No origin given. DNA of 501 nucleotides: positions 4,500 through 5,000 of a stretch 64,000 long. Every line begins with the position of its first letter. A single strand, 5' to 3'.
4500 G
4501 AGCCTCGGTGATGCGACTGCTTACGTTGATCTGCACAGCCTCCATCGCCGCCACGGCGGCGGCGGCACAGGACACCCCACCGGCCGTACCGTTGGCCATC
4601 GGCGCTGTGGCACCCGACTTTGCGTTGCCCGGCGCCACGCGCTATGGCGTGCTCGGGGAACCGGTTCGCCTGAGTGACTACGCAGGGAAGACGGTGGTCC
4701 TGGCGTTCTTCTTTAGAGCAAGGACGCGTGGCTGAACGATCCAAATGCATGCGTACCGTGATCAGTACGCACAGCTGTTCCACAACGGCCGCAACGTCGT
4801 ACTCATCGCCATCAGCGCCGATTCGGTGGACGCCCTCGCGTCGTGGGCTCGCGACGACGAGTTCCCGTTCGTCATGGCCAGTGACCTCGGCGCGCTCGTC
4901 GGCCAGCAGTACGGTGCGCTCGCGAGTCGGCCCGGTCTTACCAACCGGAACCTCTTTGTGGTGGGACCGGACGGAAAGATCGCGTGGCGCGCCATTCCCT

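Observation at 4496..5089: Peroxiredoxin split by an in-frame TGA at the catalytic-Cys position, with a downstream hairpin: candidate selenocysteine peroxiredoxin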

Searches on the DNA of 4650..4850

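Call 75: search_rna_families(source=window, start=4650, end=4850, threshold=evalue, max_evalue=10)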
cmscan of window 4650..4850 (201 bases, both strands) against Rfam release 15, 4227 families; matches with E-value up to 10: 2.
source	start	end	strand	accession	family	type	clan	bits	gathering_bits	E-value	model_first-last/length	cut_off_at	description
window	4700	4740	-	RF01739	Glutamine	Cis-reg; riboswitch;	-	11.5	35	8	1-53/53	no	Glutamine riboswitch aptamer (glnA leader)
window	4749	4814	-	RF03136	S10-Clostridia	Cis-reg; leader;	-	11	35.1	6.1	1-81/81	no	S10-Clostridia ribosomal protein leader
